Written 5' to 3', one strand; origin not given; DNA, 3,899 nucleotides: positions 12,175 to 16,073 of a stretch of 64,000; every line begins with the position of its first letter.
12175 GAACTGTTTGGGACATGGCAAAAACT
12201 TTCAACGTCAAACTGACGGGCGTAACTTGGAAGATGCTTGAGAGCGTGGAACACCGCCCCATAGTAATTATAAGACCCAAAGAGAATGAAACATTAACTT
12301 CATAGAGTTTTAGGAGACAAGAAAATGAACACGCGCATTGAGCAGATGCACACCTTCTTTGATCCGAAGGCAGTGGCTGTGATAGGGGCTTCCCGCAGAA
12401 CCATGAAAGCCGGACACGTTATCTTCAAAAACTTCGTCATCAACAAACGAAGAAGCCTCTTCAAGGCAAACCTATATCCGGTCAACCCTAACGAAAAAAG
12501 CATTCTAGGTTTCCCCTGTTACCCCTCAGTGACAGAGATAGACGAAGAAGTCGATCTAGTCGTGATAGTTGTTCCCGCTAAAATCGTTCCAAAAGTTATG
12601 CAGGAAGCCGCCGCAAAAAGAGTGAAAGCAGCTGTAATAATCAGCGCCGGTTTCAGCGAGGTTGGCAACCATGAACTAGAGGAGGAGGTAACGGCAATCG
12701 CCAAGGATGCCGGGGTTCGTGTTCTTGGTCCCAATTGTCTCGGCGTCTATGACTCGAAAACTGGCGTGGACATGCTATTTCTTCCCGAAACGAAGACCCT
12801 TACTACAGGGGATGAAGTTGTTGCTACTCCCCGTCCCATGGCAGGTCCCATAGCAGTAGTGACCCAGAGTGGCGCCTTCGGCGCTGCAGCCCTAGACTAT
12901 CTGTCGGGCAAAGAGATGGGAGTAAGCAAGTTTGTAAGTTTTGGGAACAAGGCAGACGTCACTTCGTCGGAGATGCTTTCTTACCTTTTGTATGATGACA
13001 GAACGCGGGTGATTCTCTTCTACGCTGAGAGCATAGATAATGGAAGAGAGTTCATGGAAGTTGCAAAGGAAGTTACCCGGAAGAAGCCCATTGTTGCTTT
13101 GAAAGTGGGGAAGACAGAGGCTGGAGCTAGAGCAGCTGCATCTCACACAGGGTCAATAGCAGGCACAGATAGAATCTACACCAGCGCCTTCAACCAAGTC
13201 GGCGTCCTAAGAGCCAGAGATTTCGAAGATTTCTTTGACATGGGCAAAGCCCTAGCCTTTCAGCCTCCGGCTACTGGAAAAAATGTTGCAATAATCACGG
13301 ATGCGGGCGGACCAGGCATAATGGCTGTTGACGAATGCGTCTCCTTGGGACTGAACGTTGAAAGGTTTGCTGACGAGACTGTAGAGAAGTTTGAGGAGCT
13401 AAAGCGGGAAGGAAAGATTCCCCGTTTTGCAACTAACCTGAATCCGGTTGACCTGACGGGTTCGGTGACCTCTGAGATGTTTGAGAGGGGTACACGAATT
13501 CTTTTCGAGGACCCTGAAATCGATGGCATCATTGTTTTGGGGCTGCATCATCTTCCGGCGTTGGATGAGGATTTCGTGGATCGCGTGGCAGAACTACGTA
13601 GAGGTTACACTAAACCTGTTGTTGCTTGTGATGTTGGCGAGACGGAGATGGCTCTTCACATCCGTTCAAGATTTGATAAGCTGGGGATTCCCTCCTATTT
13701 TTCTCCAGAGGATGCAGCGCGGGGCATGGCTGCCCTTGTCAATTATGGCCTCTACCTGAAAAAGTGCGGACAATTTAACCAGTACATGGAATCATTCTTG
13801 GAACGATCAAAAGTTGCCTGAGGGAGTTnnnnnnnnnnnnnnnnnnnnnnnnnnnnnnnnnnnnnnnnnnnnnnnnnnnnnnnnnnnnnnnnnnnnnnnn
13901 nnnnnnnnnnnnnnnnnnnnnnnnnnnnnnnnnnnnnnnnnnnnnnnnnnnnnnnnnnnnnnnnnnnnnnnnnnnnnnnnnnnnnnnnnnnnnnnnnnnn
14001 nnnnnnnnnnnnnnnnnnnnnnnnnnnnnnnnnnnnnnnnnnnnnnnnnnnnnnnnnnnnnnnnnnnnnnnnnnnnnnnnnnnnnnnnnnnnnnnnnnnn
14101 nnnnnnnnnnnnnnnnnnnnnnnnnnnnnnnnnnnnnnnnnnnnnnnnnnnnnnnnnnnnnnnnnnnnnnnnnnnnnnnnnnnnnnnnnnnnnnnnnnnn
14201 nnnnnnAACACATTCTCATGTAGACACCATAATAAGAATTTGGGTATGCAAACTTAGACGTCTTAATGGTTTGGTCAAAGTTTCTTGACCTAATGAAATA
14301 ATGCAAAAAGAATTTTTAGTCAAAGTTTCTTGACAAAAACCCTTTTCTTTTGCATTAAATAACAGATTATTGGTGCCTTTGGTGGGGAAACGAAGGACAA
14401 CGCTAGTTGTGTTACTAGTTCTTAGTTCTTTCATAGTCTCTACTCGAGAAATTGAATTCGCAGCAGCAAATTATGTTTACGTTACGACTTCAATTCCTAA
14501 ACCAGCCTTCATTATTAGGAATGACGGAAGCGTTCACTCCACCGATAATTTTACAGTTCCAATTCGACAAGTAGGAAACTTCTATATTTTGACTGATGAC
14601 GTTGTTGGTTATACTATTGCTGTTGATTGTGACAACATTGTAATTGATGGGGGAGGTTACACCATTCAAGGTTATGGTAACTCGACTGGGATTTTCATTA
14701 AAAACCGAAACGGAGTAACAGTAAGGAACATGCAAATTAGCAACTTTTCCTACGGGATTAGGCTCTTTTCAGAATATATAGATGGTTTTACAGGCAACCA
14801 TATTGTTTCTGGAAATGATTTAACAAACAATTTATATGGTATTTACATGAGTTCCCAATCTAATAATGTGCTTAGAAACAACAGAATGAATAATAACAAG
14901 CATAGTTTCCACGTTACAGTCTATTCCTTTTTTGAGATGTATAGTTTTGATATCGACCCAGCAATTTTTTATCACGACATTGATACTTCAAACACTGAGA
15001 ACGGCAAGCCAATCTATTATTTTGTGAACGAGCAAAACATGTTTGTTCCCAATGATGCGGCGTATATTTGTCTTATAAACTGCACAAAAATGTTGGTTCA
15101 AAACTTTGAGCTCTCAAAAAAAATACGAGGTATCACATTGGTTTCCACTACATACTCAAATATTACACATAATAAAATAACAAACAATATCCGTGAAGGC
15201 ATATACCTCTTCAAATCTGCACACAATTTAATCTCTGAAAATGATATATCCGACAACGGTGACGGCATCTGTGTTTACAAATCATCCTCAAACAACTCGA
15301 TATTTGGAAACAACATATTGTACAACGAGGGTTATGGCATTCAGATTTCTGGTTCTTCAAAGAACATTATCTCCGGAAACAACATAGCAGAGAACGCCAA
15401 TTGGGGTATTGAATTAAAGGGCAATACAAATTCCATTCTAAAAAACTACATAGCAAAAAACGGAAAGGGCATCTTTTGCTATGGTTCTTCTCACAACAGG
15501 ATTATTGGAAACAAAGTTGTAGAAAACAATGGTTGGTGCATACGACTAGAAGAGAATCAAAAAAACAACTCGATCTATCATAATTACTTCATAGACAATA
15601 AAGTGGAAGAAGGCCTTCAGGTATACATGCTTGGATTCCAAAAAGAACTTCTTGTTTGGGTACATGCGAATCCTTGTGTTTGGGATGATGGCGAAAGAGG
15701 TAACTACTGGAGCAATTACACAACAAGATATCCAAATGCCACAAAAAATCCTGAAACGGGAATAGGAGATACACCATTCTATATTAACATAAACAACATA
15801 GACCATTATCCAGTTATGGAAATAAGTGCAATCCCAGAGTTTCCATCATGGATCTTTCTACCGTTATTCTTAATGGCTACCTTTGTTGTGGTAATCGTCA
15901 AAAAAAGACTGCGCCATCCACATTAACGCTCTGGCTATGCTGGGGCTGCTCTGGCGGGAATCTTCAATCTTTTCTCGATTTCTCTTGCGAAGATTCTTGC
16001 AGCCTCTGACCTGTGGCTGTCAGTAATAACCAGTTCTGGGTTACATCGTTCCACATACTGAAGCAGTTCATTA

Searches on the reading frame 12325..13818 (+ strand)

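Call 5: search_protein_families(library=pfam, proteins=[window:12325-13818:+], max_evalue=0.01)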
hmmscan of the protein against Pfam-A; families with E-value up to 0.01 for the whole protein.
window:12325-13818:+ (498 aa): 6 families
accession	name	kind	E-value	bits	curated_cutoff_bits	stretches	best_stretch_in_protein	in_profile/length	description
PF13607.11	Succ_CoA_lig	-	3e-56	189.4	27.4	1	173-310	1-138/138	Succinyl-CoA ligase like flavodoxin domain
PF13380.12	CoA_binding_2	-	2.5e-29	102.5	22.8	1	15-142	1-114/116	CoA binding domain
PF02629.25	CoA_binding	-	1.9e-14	54.6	22.3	1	14-109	3-97/97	CoA binding domain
PF19045.5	Ligase_CoA_2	-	2.2e-11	44.5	23.7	1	321-452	1-132/162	Ligase-CoA domain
PF01210.29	NAD_Gly3P_dh_N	-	0.0022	18.4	23.1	1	68-137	62-135/158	NAD-dependent glycerol-3-phosphate dehydrogenase N-terminus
PF00549.24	Ligase_CoA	-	0.0029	18.2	24.5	0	180-266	2-96/128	CoA-ligase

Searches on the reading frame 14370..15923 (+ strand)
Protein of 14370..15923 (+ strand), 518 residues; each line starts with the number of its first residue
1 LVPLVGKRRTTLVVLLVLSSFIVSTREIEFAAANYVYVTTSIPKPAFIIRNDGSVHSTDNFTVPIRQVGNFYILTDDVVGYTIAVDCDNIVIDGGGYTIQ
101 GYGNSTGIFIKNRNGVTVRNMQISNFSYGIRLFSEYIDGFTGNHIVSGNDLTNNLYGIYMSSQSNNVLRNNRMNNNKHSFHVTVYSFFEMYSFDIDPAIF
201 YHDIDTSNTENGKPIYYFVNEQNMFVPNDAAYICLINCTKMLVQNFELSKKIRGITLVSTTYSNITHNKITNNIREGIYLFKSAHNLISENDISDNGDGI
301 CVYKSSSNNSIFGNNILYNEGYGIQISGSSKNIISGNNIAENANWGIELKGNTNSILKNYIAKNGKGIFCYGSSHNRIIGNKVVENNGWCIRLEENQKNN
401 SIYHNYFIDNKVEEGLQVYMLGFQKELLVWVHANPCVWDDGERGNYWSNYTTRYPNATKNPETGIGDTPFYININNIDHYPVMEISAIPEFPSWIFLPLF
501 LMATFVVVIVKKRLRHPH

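Call 5: search_protein_families(library=pfam, proteins=[window:14370-15923:+], max_evalue=0.01)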
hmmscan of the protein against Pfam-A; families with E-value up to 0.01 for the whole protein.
window:14370-15923:+ (518 aa): 2 families
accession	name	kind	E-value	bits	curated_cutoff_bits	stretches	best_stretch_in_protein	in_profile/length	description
PF05048.19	NosD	-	1.3e-33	116.7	23.6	3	314-451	75-211/212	Periplasmic copper-binding protein (NosD)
PF13229.12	Beta_helix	-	7.6e-32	110.6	25.9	3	233-354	26-149/158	Right handed beta helix region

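Call 6: search_protein_families(library=ncbifam, proteins=[window:14370-15923:+], max_evalue=1)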
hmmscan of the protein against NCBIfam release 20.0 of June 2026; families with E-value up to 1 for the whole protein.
window:14370-15923:+ (518 aa): 4 families
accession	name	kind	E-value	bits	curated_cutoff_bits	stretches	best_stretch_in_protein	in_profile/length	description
TIGR04247.1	NosD_copper_fam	subfamily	2.6e-27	95.4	300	3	325-472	197-328/377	nitrous oxide reductase family maturation protein NosD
TIGR03804.1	para_beta_helix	repeat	4.2e-27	93.6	19.45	6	277-320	1-43/44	parallel beta-helix repeat protein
NF047854.1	LIC10774_subfam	equivalog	9.8e-08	31.3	380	2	104-178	193-269/358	LIC10774/LIC10365 family surface protein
NF038177.1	epimerase_AlgG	equivalog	1.3e-05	24.1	700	2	250-340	319-410/519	mannuronan 5-epimerase AlgG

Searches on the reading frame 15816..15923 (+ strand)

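Call 33: search_protein_families(library=ncbifam, proteins=[window:15816-15923:+], max_evalue=10)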
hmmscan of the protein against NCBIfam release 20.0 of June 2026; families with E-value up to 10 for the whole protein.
seq(36 aa): 3 families
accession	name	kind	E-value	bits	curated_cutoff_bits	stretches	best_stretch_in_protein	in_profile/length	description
NF033507.3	Loki-CTERM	subfamily_domain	0.017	15.4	19.9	1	9-31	4-25/27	Loki-CTERM sorting domain-containing protein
TIGR00994.1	3a0901s05TIC20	subfamily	0.056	13.3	341.15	1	4-34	158-187/267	Tic20 family chloroplast protein importer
NF045529.2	Heimdall-CTERM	domain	0.08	13.4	24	1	12-31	5-24/26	Heimdall-CTERM domain-containing surface protein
